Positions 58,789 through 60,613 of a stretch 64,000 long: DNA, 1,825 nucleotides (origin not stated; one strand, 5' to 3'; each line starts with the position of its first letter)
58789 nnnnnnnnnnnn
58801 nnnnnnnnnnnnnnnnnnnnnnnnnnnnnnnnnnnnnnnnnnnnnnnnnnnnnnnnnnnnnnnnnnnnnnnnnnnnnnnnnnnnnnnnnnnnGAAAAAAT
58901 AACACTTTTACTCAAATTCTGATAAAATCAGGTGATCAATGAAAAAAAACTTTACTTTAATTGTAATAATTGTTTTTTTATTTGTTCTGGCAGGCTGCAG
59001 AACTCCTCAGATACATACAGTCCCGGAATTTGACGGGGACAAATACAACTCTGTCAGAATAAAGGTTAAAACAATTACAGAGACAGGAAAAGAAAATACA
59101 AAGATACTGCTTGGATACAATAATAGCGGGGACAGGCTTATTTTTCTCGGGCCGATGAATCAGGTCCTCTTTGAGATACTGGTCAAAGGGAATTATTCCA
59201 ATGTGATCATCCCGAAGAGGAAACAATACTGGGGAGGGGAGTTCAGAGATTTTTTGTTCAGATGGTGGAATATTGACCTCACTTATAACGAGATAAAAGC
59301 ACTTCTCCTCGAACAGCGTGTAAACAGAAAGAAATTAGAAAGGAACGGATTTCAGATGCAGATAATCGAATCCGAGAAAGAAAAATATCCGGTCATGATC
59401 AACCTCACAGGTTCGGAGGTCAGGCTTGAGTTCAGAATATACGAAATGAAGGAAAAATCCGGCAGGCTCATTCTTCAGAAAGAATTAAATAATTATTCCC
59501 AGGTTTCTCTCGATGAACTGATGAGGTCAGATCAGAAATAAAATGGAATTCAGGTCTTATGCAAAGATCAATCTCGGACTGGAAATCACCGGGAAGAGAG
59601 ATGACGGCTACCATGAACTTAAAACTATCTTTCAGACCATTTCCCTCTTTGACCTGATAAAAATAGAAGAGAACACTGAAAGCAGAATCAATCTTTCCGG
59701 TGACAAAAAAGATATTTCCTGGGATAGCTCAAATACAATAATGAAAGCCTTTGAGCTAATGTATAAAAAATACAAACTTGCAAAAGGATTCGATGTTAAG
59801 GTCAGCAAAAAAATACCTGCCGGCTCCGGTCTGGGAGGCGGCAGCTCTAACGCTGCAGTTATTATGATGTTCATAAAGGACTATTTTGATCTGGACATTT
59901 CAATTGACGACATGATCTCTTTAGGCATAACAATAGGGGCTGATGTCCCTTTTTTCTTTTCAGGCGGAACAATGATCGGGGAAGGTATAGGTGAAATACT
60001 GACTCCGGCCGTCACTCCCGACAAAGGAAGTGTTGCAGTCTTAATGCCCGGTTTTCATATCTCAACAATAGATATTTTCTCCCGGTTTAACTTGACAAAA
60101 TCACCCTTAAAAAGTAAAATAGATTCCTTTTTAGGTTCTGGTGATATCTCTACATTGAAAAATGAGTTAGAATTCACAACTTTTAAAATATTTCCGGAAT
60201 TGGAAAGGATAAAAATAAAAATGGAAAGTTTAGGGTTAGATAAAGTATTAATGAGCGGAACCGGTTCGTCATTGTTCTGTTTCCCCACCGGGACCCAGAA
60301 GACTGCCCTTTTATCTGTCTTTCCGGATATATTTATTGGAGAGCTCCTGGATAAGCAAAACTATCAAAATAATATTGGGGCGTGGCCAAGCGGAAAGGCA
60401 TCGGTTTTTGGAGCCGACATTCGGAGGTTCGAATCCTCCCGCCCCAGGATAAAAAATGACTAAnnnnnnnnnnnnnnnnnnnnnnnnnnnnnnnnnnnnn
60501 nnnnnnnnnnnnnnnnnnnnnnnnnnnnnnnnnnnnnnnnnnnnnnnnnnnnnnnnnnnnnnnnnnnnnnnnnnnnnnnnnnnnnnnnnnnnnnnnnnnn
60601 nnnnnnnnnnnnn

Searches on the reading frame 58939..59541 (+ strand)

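Call 8: search_protein_families(library=pfam, proteins=[window:58939-59541:+], max_evalue=0.01)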
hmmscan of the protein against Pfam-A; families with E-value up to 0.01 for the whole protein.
window:58939-59541:+ (200 aa): 1 family
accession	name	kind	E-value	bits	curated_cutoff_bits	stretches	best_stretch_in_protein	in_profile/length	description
PF15729.11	CTSRT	-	0.0024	18.6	24.4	0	27-90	60-122/143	Cation channel sperm-associated targeting subunit tau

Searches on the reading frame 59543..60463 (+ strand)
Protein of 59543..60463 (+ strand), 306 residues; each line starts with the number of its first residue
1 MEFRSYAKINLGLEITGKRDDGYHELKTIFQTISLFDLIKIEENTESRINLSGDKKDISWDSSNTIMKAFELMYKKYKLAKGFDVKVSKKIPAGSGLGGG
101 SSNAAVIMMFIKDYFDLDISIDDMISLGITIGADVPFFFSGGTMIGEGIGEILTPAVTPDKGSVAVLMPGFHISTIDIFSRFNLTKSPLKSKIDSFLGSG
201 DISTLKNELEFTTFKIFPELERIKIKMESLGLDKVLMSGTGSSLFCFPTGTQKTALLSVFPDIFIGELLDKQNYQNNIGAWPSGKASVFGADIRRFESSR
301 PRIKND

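Call 8: search_protein_families(library=pfam, proteins=[window:59543-60463:+], max_evalue=0.01)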
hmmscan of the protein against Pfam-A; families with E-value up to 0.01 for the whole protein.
window:59543-60463:+ (306 aa): 2 families
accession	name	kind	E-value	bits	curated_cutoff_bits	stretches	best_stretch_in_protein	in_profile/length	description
PF00288.32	GHMP_kinases_N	-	2.6e-16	60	22.3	1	64-142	1-87/87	GHMP kinases N terminal domain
PF08544.19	GHMP_kinases_C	-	0.00011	22.9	21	1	207-248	15-66/85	GHMP kinases C terminal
